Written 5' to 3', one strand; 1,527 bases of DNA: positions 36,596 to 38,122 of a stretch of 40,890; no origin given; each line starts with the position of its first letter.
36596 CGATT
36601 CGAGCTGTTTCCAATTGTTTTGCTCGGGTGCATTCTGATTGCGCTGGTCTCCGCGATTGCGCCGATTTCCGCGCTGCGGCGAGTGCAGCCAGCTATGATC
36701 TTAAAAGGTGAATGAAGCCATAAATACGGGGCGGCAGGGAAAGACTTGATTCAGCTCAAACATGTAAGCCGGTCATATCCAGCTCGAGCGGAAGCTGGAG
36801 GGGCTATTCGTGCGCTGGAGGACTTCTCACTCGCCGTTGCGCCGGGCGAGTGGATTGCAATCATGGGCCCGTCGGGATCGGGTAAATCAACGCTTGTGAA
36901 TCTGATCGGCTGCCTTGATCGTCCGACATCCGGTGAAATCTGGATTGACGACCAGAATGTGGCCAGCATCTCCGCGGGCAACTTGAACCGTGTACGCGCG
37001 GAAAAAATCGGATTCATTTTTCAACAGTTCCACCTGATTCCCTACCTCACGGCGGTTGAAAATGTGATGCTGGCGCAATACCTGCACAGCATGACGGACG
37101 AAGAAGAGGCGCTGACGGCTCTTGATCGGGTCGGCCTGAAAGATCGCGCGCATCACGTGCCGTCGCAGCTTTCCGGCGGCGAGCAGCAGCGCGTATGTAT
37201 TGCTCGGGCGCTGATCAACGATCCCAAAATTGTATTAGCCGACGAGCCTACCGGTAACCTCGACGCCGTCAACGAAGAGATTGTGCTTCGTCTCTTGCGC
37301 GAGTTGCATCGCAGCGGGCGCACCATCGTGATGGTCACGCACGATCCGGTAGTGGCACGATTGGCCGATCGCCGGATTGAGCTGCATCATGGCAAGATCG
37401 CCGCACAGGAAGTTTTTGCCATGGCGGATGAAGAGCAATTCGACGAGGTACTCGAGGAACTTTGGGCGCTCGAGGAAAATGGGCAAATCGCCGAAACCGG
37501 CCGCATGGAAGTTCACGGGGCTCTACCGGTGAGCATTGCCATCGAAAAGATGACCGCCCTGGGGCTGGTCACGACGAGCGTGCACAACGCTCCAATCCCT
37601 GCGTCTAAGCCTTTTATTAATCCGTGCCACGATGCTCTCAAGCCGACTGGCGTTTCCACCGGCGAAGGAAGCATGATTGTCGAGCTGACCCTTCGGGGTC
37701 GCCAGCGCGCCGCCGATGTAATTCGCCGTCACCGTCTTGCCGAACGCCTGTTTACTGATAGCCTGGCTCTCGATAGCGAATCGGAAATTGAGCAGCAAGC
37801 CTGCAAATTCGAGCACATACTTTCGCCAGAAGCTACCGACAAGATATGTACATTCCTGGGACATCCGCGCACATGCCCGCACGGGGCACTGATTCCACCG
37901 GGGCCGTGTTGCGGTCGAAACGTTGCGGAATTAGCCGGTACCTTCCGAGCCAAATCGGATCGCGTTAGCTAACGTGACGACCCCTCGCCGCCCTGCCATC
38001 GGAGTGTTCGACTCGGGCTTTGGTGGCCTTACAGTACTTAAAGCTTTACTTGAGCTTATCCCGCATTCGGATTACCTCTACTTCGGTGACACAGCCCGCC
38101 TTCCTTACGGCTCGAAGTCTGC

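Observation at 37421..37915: DtxR/IdeR-like module with conserved Cys-Glu-His metal site fused to an ABC transporter ATPase, with a possible nested internal start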

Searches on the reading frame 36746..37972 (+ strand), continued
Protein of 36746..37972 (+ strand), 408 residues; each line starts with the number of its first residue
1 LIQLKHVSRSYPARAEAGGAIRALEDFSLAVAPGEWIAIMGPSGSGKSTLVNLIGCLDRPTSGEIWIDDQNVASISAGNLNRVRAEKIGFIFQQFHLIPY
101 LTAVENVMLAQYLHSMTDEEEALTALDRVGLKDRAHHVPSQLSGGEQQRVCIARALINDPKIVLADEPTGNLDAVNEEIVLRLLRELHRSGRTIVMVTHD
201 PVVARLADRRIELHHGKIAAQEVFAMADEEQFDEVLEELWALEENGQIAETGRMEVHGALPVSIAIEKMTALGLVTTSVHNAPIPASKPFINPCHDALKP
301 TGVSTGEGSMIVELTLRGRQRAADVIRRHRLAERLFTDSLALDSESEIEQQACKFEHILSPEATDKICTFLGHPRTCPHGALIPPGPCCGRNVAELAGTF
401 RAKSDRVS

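Call 69: predict_structure(alignment_id=A3)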
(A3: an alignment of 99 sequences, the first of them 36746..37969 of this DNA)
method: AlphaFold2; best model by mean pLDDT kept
length: 408 residues; sequences in the alignment: 99
mean_pLDDT: 79.8   pTM: 0.59
mean pLDDT of the five models: 79.8, 79.1, 78.9, 75.3, 69.0
residues with pLDDT >= 90: 124; 70-90: 201; 50-70: 47; < 50: 36
segments of 3 or more residues with pLDDT < 50: 286-293, 296-304, 394-408
pLDDT, mean of each block of 10 residues (from residue 1): 95 67 90 93 87 91 94 89 87 66 84 77 91 89 86 85 87 78 88 91 80 82 61 87 80 63 75 85 53 46 50 91 92 88 77 79 91 89 88 49 43
secondary structure, 60 per line:
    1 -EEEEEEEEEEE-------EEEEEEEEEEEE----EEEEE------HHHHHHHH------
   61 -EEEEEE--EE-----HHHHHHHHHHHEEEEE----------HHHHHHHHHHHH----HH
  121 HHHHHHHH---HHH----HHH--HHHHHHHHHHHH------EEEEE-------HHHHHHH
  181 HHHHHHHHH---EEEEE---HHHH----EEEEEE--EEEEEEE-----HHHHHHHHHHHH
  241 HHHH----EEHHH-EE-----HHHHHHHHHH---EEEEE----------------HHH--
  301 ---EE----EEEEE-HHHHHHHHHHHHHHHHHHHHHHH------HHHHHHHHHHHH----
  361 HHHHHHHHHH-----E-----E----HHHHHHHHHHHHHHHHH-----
elements in order: E2-12 E20-31 E36-40 H47-54 E62-67 H77-87 E88-92 H103-114 H119-128 H144-155 E162-166 H174-189 E193-197 H201-204 E209-214 E217-223 H229-244 H262-271 E275-279 E310-314 H316-338 H345-356 H361-370 H387-403
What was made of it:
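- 37407..37429 (+): Junction. Contains the SD-like AGGAAG (37407-37412), synonymously constrained codons E222 GAA (37409-37411) and A225 GCC (37418-37420), the in-frame ATG of Met226 (37421-37423), and a linker of about 5 residues (aa 224-228). The last NBD strand is 217-223 and the first helix of the module is 229-244 (call 69).
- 37430..37687 (+): Divergent winged-helix-like N-domain of the DtxR-like module (aa 229-314). Helix 1 carries the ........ motif with E234 and E237; the former recognition helix is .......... It is strongly acidic and includes a clade-specific insert, aa 280-309 (37583-37672). AF2 secondary structure (call 69).
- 37916..37972 (+): Variable C-terminal tail (aa 391-408) and stop codon. 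No FeoA/SH3-like third domain. pLDDT 43 to 49 (call 69).
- The tether is short: the last NBD strand is 217-223 and module helix 1 starts at 229 (call 69). The AF2 inter-domain geometry is uncertain (pTM 0.59, call 69), and no dimer model could be made.
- Tried and rejected: Rerun with two clades gave pLDDT 79.8 (call 69).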

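Call 71: fold_search(model_id=the predicted structure, library=pdb)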
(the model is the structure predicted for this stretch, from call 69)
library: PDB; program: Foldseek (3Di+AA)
matches with E <= 10: 1847; with E <= 0.001: 1343
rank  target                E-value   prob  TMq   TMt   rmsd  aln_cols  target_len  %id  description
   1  3tif_B                8.3e-27  1.00  0.51  0.88   2.3       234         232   44  Dimeric structure of a post-hydrolysis state of the ATP-binding cassette MJ0796 bound to ADP and Pi (released 2012-03-21)
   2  3tif_A                2.7e-26  1.00  0.51  0.88   2.3       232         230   45  Dimeric structure of a post-hydrolysis state of the ATP-binding cassette MJ0796 bound to ADP and Pi (released 2012-03-21)
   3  5lj9_B                5.0e-26  1.00  0.53  0.92   1.6       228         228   45  Structure of the E. coli MacB ABC domain (C2221) (released 2017-11-15)
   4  5lj9_A                1.6e-25  1.00  0.52  0.91   2.0       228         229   45  Structure of the E. coli MacB ABC domain (C2221) (released 2017-11-15)
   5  1l2t_B                3.0e-25  1.00  0.51  0.88   2.4       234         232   46  Dimeric Structure of MJ0796, a Bacterial ABC Transporter Cassette (released 2002-07-24)
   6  5lja                  3.2e-25  1.00  0.52  0.90   1.6       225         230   45  Structure of the E. coli MacB ABC domain (P6122) (released 2017-11-15)
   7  1l2t_A                4.4e-25  1.00  0.51  0.89   2.1       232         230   46  Dimeric Structure of MJ0796, a Bacterial ABC Transporter Cassette (released 2002-07-24)
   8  1f3o                  1.0e-24  1.00  0.51  0.87   2.4       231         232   47  Crystal structure of MJ0796 ATP-binding cassette (released 2001-07-25)
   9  5gko_A                1.4e-24  1.00  0.51  0.33   1.7       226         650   42  Crystal structure of tripartite-type ABC transporter, MacB from Acinetobacter baumannii (released 2017-11-15)
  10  5lj7_B                1.4e-24  1.00  0.51  0.35  11.2       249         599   41  Structure of Aggregatibacter actinomycetemcomitans MacB bound to ATP (P21) (released 2017-11-15)
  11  5lj6                  2.1e-24  1.00  0.50  0.35  11.5       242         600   42  Structure of Aggregatibacter actinomycetemcomitans MacB bound to ATPyS (P6522) (released 2017-11-15)
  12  5xu1_B                4.2e-24  1.00  0.51  0.90   1.8       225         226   46  Structure of a non-canonical ABC transporter from Streptococcus pneumoniae R6 (released 2018-01-24)
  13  5lil_B                4.2e-24  1.00  0.51  0.35   2.9       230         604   43  Structure of Aggregatibacter actinomycetemcomitans MacB bound to ATPyS (P21) (released 2017-11-15)
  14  5lil_A                5.5e-24  1.00  0.51  0.34  26.1       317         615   34  Structure of Aggregatibacter actinomycetemcomitans MacB bound to ATPyS (P21) (released 2017-11-15)
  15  5xu1_A                1.0e-23  1.00  0.50  0.90   1.9       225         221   46  Structure of a non-canonical ABC transporter from Streptococcus pneumoniae R6 (released 2018-01-24)
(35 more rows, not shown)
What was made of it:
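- On ABC ATPases with C-terminal trans-inhibition domains (MetN, ModC, MalK): The best listed NBD matches are MJ0796, MacB, LolD, FtsE, YbbA and YtrE (call 71).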

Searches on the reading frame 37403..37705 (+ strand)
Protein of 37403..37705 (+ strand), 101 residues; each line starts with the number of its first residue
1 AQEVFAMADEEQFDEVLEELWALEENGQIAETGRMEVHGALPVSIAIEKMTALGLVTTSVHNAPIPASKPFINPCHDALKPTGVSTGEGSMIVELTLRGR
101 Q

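Call 72: search_protein_families(library=pfam, proteins=[window:37403-37705:+], max_evalue=10)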
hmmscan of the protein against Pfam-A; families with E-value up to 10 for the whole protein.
window:37403-37705:+ (101 aa): 0 families
